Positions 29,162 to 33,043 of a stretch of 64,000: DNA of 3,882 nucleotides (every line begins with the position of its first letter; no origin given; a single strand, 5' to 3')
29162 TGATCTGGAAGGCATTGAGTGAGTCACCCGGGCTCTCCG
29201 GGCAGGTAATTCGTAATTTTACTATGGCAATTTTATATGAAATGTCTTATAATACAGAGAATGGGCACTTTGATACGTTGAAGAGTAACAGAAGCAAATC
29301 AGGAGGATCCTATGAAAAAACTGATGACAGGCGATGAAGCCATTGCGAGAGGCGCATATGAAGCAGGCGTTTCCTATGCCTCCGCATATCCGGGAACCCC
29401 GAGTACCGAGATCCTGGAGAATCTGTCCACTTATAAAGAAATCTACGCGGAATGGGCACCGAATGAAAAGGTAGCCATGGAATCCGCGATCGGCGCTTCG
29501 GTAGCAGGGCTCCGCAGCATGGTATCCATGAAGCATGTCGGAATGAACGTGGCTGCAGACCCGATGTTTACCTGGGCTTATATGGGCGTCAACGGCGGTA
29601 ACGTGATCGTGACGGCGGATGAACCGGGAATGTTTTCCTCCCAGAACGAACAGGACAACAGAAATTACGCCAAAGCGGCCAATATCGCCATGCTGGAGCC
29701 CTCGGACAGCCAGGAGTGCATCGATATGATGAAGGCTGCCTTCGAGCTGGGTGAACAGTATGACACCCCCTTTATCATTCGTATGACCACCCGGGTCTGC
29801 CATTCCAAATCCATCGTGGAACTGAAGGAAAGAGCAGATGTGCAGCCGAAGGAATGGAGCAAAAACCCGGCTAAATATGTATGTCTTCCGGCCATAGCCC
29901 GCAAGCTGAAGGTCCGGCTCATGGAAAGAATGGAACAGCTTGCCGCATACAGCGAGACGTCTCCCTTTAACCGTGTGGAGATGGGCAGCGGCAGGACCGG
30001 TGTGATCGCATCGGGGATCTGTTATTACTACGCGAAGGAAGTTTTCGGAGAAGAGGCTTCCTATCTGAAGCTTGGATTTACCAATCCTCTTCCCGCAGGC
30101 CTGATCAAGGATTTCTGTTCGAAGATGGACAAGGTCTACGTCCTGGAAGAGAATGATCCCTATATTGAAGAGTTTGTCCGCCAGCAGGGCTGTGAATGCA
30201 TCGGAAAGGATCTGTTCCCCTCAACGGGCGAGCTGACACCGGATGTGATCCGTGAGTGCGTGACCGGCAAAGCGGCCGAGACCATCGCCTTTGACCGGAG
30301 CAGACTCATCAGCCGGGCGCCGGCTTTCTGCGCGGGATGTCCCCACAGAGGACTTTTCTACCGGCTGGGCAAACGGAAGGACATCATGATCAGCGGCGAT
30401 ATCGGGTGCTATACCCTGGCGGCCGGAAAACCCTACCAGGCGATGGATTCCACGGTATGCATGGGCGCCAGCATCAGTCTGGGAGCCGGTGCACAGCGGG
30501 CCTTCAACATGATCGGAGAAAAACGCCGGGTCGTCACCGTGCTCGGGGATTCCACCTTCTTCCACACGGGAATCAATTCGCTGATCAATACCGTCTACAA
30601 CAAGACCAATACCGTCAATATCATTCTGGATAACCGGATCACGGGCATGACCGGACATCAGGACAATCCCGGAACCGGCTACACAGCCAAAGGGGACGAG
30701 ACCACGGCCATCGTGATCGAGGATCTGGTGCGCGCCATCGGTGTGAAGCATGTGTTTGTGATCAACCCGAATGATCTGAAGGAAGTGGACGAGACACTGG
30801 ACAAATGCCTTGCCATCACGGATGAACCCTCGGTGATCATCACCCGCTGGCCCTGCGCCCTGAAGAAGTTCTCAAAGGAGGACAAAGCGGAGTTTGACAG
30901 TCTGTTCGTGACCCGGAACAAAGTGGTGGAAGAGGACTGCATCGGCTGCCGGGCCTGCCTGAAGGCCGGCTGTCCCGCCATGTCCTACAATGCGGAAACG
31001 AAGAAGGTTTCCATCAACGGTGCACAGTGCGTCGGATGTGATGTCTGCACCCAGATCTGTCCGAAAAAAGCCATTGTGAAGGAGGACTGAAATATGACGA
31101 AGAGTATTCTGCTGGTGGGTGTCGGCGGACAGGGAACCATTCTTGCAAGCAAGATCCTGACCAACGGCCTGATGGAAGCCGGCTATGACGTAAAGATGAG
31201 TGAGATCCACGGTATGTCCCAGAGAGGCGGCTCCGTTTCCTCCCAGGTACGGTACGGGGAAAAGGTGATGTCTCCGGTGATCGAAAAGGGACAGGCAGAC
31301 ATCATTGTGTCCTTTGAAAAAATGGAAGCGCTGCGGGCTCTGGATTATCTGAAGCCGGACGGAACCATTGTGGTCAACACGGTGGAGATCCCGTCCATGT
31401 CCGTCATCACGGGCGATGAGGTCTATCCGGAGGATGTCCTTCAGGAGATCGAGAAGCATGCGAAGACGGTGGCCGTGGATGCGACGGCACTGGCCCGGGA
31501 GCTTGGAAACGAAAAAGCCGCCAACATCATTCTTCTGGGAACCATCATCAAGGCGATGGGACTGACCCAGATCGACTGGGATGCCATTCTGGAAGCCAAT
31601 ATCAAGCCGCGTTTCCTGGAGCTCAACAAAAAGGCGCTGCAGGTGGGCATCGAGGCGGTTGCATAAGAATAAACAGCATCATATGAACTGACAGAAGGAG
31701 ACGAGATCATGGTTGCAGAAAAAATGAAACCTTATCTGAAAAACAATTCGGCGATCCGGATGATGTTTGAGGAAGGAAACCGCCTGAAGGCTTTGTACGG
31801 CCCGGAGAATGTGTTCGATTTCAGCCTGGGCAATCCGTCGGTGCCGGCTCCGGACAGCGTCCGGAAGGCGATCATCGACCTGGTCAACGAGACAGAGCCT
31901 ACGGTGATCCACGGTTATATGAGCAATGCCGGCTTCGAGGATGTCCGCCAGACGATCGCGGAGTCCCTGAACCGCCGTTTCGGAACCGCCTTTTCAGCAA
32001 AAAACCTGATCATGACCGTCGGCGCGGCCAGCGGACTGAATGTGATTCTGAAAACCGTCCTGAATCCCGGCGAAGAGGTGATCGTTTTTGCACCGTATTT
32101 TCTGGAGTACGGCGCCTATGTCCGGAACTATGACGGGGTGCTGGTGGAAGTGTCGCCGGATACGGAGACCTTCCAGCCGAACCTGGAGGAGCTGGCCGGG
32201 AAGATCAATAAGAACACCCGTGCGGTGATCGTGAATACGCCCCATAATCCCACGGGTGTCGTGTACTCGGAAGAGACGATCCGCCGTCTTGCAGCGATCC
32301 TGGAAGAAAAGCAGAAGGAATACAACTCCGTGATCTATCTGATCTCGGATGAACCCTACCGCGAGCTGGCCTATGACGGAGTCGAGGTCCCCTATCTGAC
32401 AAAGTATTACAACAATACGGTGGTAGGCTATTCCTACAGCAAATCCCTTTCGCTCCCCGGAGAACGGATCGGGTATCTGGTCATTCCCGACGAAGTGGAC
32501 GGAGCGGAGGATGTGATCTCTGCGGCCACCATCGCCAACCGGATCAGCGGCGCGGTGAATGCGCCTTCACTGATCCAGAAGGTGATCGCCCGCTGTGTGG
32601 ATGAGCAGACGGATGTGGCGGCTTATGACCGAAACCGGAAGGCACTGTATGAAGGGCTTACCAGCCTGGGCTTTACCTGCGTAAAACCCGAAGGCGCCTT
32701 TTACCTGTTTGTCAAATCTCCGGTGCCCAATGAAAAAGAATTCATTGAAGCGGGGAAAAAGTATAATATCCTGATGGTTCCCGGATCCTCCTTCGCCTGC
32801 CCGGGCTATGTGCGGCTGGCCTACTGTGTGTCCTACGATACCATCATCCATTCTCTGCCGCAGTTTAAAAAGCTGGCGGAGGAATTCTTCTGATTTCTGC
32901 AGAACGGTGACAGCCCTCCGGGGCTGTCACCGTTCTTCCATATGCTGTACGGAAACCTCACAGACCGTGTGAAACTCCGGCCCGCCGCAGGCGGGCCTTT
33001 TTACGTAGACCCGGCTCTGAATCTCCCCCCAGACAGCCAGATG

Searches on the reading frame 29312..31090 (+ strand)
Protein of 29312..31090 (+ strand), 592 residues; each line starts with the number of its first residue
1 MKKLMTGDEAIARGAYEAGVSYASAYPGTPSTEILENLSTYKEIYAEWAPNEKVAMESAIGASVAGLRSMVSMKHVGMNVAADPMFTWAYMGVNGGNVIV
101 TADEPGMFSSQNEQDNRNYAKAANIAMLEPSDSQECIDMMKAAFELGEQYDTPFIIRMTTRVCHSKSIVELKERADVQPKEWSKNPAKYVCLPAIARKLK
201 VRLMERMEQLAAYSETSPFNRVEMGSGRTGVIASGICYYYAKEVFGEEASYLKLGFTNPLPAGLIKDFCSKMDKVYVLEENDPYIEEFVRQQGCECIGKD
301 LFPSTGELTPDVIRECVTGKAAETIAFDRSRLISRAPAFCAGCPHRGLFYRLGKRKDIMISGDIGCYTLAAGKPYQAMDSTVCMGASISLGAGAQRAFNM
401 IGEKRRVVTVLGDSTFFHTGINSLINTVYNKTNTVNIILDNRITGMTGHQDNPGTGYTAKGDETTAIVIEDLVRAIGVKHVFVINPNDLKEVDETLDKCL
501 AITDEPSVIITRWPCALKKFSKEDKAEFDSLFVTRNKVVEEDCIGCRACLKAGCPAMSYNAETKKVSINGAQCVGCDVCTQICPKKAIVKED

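Call 17: search_protein_families(library=pfam, proteins=[window:29312-31090:+], max_evalue=0.001)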
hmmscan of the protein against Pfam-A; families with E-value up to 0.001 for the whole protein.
window:29312-31090:+ (592 aa): 9 families
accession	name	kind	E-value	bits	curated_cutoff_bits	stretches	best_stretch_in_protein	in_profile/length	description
PF02775.26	TPP_enzyme_C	-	1e-23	84.2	21.9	1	363-509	1-149/151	Thiamine pyrophosphate enzyme, C-terminal TPP binding domain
PF01855.24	POR_N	-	9.5e-19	68.5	27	1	14-184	2-184/231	Pyruvate flavodoxin/ferredoxin oxidoreductase, thiamine diP-bdg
PF12838.12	Fer4_7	-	3.4e-06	27.9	27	1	543-587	2-52/52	4Fe-4S dicluster domain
PF13237.11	Fer4_10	-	3.5e-06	27.3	25.5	1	539-584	5-53/53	4Fe-4S dicluster domain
PF14697.11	Fer4_21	-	6.7e-06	26.6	35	1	538-588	3-57/59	4Fe-4S dicluster domain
PF00037.32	Fer4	-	3.6e-05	23.8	21.1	0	568-588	3-23/24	4Fe-4S binding domain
PF13187.11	Fer4_9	-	4.3e-05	23.9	27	1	542-588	1-52/52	4Fe-4S dicluster domain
PF02776.23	TPP_enzyme_N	-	0.00044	20.4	26.8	0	5-77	1-73/119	Thiamine pyrophosphate enzyme, N-terminal TPP binding domain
PF12797.12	Fer4_2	-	0.00047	20.4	24.5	0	538-556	5-22/22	4Fe-4S binding domain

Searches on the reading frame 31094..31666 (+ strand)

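Call 17: search_protein_families(library=pfam, proteins=[window:31094-31666:+], max_evalue=0.001)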
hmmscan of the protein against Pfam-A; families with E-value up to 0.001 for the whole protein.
window:31094-31666:+ (190 aa): 1 family
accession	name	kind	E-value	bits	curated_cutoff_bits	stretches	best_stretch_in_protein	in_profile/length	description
PF01558.24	POR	-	3.4e-40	138.5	27.4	1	11-187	1-173/173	Pyruvate ferredoxin/flavodoxin oxidoreductase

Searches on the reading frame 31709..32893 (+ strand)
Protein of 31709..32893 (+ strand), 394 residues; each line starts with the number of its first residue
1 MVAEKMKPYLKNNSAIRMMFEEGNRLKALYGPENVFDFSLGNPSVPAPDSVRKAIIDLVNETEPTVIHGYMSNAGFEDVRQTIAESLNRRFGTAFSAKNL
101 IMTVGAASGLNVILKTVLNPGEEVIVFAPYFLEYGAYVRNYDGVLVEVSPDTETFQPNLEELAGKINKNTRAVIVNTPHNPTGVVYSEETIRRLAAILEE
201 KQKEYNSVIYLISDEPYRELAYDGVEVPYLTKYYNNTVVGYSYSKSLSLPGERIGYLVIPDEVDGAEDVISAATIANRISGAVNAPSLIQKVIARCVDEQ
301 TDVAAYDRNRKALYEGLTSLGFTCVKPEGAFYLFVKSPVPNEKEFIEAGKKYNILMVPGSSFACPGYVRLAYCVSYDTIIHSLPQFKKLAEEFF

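Call 17: search_protein_families(library=pfam, proteins=[window:31709-32893:+], max_evalue=0.001)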
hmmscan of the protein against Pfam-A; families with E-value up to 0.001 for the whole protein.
window:31709-32893:+ (394 aa): 3 families
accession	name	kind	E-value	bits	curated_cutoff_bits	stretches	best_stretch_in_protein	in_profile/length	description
PF00155.27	Aminotran_1_2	-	8.4e-53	180.3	19.7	1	34-374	2-349/361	Aminotransferase class I and II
PF00266.25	Aminotran_5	-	1.5e-05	24.6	21.5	1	73-195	42-165/371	Aminotransferase class-V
PF01041.23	DegT_DnrJ_EryC1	-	0.00023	21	19.8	1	85-175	27-118/360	DegT/DnrJ/EryC1/StrS aminotransferase family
